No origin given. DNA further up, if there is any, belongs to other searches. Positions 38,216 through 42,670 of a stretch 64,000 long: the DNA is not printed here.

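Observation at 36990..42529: tRNA-Pro-flanked low-GC island encoding an AAA+/DUF4143 ATPase plus a giant NACHT-like NTPase with a C-terminal nuclease motif: candidate undescribed two-gene NLR-type defence system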

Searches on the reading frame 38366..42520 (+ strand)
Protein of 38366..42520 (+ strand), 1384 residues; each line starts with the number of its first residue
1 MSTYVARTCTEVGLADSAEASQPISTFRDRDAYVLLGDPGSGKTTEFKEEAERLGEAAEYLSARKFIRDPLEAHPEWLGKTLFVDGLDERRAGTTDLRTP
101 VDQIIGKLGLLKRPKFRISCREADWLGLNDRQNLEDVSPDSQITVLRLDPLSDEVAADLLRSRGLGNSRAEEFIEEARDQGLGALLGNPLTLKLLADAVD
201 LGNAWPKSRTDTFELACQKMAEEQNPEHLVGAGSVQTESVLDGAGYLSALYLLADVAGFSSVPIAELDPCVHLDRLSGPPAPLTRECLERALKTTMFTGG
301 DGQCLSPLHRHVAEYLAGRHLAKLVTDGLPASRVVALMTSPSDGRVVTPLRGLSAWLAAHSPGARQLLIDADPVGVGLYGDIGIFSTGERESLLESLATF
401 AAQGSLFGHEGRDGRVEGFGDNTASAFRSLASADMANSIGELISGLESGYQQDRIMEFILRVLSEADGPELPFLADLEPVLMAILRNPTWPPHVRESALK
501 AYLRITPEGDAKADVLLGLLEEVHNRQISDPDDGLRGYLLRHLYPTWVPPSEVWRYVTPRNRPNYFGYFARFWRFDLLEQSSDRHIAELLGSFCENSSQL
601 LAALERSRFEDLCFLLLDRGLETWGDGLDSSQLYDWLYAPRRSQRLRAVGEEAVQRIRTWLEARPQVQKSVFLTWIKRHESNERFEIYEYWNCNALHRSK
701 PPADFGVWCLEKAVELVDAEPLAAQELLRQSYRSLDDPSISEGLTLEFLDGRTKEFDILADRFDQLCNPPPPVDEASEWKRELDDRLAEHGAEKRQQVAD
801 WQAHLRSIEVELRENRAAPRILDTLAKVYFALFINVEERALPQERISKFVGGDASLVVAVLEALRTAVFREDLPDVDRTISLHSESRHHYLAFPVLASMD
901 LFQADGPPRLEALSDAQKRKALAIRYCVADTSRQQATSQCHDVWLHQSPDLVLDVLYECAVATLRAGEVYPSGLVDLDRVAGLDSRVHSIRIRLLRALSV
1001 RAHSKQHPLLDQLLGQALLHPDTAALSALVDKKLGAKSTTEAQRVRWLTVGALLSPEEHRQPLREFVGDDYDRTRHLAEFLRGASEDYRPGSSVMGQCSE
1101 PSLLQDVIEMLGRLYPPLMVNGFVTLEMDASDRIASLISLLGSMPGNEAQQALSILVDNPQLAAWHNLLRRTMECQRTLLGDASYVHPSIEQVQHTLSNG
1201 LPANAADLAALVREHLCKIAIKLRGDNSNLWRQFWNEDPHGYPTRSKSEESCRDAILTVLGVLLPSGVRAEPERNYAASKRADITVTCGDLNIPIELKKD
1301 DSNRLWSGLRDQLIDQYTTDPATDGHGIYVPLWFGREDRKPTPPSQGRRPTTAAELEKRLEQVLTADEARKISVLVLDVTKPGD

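Call 8: search_protein_families(library=pfam, proteins=[window:38366-42520:+], max_evalue=0.1)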
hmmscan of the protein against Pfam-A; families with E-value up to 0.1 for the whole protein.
window:38366-42520:+ (1384 aa): 0 families

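Call 9: search_protein_families(library=padloc, proteins=[window:38366-42520:+], max_evalue=0.1)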
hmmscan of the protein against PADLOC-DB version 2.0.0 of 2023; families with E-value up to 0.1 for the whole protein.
window:38366-42520:+ (1384 aa): 1 family
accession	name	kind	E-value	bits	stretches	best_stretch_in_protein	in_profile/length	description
PDLC03853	LmuA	-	1.1e-06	25.7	1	1261-1318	534-590/655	-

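Call 10: search_protein_families(library=ncbifam, proteins=[window:38366-42520:+], max_evalue=0.1)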
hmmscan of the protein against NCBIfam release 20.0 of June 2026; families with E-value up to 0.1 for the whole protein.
window:38366-42520:+ (1384 aa): 2 families
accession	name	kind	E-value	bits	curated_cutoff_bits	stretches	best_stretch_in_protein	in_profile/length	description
NF058535.1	antiphage_EruA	equivalog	1.4e-249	831.8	1000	1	15-1380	9-1318/1318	NACHT domain-containing antiphage protein EruA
NF058534.1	antiphage_HyoA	equivalog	6.6e-33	113.5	1200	1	130-1380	188-1428/1430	NACHT domain-containing antiphage protein HyoA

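Call 19: find_homologous_proteins(query=window:38366-42520:+, max_evalue=0.00001)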
Query window:38366-42520:+ (1384 aa): 2435 proteins with E <= 0.00001 among 8000 candidates; the best 120 are listed.
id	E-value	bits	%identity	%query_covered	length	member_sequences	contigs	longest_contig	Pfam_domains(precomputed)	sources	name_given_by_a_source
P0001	0.0e+0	3157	100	100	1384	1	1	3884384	PF28130.1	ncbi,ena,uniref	ncbi:NACHT domain-containing protein [Candidatus Poriferisocius sp.]|uniref:NACHT domain-containing 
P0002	0.0e+0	2611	84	100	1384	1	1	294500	PF28130.1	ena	-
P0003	0.0e+0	2308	76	100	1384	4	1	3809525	PF28130.1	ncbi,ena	-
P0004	0.0e+0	2291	74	100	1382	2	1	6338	PF28130.1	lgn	-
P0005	0.0e+0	2283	75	100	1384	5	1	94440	PF28130.1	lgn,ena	-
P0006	0.0e+0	2272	74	100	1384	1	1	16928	PF28130.1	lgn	-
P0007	0.0e+0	2260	74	100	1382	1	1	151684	PF28130.1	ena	-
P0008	0.0e+0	2258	74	100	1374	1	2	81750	PF28130.1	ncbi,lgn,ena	-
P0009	0.0e+0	2239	73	100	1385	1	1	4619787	PF28130.1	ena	-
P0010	0.0e+0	2236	73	100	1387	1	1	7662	PF28130.1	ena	-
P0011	0.0e+0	2228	73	100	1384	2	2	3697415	PF28130.1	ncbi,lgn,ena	-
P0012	0.0e+0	2227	73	100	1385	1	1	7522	PF28130.1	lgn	-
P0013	0.0e+0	2182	73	100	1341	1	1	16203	PF28130.1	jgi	jgi:hypothetical protein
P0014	0.0e+0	2154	71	100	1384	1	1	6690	PF28130.1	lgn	-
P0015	0.0e+0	2150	71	100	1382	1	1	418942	PF28130.1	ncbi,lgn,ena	-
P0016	0.0e+0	2109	70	100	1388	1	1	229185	PF28130.1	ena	-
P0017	0.0e+0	2059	68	100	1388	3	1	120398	PF28130.1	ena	-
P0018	0.0e+0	1898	63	100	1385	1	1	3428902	PF28130.1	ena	-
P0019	0.0e+0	1810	61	100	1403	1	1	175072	PF28130.1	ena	-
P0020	0.0e+0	1807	61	100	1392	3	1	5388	PF28130.1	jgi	-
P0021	0.0e+0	1806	62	100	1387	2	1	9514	PF28130.1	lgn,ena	-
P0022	0.0e+0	1793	61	100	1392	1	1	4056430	PF28130.1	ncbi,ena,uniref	ncbi:NACHT domain-containing protein [Candidatus Poriferisocius sp.]|uniref:NACHT domain-containing 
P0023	0.0e+0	1773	60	100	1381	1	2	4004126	PF28130.1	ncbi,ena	-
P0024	0.0e+0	1768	60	100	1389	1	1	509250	PF28130.1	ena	-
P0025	0.0e+0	1757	60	100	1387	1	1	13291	PF28130.1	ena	-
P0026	0.0e+0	1733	58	100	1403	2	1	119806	PF28130.1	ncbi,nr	ncbi:MAG: hypothetical protein OXT07_14985 [bacterium]|nr:hypothetical protein [bacterium]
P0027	0.0e+0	1731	59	100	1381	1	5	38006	PF28130.1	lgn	-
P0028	0.0e+0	1729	58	100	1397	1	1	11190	PF28130.1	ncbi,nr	ncbi:MAG: hypothetical protein OXN95_02760 [bacterium]|nr:hypothetical protein [bacterium]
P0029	0.0e+0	1706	58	100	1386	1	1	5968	PF28130.1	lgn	-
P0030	0.0e+0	1701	58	100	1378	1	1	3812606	PF28130.1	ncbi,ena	-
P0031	0.0e+0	1693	58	100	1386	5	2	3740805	PF28130.1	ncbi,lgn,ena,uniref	ncbi:NACHT domain-containing protein [Candidatus Poriferisocius sp.]|uniref:NACHT domain-containing 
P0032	0.0e+0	1691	58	100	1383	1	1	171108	PF28130.1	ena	-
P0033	0.0e+0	1684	58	100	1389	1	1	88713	PF28130.1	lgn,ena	-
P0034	0.0e+0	1663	75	44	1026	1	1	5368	PF28130.1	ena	-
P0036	0.0e+0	1598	55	100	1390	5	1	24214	PF28130.1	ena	-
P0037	0.0e+0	1543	59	87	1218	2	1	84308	PF28130.1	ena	-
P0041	0.0e+0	1451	52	100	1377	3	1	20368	PF28130.1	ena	-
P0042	0.0e+0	1436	52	100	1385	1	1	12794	PF28130.1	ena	-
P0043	0.0e+0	1432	52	100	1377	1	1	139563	PF28130.1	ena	-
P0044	0.0e+0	1432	51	100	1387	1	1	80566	PF28130.1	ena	-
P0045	0.0e+0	1429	51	100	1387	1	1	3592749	PF28130.1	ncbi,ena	-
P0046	0.0e+0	1429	52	100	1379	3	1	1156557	PF28130.1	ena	-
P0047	0.0e+0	1424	52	100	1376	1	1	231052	PF28130.1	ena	-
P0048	0.0e+0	1422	51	100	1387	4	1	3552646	PF28130.1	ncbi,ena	-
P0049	0.0e+0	1421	51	100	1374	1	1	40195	PF28130.1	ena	-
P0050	0.0e+0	1411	51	100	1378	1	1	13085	PF28130.1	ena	-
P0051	0.0e+0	1407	51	100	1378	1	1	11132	PF28130.1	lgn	-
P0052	0.0e+0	1406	51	100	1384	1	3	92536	PF28130.1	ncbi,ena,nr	ncbi:MAG: hypothetical protein OXG30_12500 [bacterium]|nr:hypothetical protein [bacterium]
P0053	0.0e+0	1396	50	100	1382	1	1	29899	PF28130.1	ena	-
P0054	0.0e+0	1392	51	100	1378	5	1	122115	PF28130.1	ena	-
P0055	0.0e+0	1390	50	100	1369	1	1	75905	PF28130.1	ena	-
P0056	0.0e+0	1390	50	100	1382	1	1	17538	PF28130.1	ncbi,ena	-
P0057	0.0e+0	1389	50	100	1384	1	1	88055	PF28130.1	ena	-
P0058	0.0e+0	1385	50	100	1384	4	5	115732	PF28130.1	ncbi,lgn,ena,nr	ncbi:MAG: hypothetical protein F4129_00145 [Acidimicrobiia bacterium]|nr:hypothetical protein [Acidi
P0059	0.0e+0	1383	51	100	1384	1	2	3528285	PF28130.1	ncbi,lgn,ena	-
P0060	0.0e+0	1381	50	100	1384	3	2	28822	PF28130.1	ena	-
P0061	0.0e+0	1375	50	100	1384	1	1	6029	PF28130.1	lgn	-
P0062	0.0e+0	1370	50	100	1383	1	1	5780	PF28130.1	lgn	-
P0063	0.0e+0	1369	50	100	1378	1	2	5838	PF28130.1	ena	-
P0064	0.0e+0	1368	49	100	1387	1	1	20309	PF28130.1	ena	-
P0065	0.0e+0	1363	50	100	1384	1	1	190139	PF28130.1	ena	-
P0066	0.0e+0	1363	51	100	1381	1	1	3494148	PF28130.1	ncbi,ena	-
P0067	0.0e+0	1361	50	100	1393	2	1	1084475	PF28130.1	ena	-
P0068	0.0e+0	1357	49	100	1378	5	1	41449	PF28130.1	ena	-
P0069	0.0e+0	1356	49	100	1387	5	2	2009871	PF28130.1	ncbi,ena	-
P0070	0.0e+0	1354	50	100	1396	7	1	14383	PF28130.1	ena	-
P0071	0.0e+0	1350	50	100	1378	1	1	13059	PF28130.1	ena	-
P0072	0.0e+0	1347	49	100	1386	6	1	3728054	PF28130.1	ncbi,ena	-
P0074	0.0e+0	1345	49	100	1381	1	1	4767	PF28130.1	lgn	-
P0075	0.0e+0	1336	50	100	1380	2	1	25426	PF28130.1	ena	-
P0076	0.0e+0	1335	50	100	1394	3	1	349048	PF28130.1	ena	-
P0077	0.0e+0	1334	49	100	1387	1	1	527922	PF28130.1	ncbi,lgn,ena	-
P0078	0.0e+0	1333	50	100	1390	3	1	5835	PF28130.1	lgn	-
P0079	0.0e+0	1333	49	100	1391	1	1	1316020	PF28130.1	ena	-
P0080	0.0e+0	1333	50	100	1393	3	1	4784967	PF28130.1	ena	-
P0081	0.0e+0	1321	49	100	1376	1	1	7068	PF28130.1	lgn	-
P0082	0.0e+0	1321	49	100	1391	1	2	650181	PF28130.1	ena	-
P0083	0.0e+0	1315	50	100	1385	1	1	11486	PF28130.1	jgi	jgi:hypothetical protein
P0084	0.0e+0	1315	49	100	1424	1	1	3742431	PF28130.1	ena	-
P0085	0.0e+0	1313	49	100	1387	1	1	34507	PF28130.1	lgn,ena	-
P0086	0.0e+0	1313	48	100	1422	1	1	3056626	PF28130.1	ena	-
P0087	0.0e+0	1313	53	90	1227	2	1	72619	PF28130.1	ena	-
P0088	0.0e+0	1312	49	100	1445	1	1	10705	PF28130.1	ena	-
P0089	0.0e+0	1312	48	100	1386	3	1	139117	PF28130.1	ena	-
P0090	0.0e+0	1311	49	100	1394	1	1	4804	PF28130.1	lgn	-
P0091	0.0e+0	1309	49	100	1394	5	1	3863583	PF28130.1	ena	-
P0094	0.0e+0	1307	49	100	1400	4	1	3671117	PF28130.1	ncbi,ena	-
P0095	0.0e+0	1307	49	100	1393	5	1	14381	PF28130.1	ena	-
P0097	0.0e+0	1305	48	100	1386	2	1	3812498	PF28130.1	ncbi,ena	-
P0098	0.0e+0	1304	49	100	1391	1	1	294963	PF28130.1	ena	-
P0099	0.0e+0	1304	48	100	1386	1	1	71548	PF28130.1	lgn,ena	-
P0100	0.0e+0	1302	48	100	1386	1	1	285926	PF28130.1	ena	-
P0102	0.0e+0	1301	49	100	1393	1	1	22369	PF28130.1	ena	-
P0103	0.0e+0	1300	48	100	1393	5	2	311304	PF28130.1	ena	-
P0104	0.0e+0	1299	48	100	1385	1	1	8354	PF28130.1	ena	-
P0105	0.0e+0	1298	48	100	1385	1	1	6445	PF28130.1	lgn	-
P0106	0.0e+0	1296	49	100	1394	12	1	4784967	PF28130.1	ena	-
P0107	0.0e+0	1295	48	100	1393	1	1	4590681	PF28130.1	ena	-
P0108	0.0e+0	1294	47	100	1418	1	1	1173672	PF28130.1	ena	-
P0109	0.0e+0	1293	49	100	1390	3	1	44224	PF28130.1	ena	-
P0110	0.0e+0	1293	48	100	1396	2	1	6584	PF28130.1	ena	-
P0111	0.0e+0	1291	48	100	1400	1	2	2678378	PF28130.1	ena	-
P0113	0.0e+0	1290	49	100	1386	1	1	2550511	PF28130.1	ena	-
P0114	0.0e+0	1290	49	100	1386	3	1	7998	PF28130.1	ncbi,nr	ncbi:MAG: hypothetical protein OXF99_03365 [bacterium]|nr:hypothetical protein [bacterium]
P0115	0.0e+0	1290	49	100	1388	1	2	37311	PF28130.1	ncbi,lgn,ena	-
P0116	0.0e+0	1288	49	100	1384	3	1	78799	PF28130.1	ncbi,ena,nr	ncbi:MAG: hypothetical protein OXG34_07430 [bacterium]|nr:hypothetical protein [bacterium]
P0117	0.0e+0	1287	49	100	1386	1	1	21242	PF28130.1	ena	-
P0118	0.0e+0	1286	48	100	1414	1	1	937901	PF28130.1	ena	-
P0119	0.0e+0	1284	48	100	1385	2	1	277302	PF28130.1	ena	-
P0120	0.0e+0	1284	48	100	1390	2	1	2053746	PF28130.1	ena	-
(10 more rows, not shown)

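Call 21: find_encoding_contigs(protein=P0001, flank=10000, max_places=3)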
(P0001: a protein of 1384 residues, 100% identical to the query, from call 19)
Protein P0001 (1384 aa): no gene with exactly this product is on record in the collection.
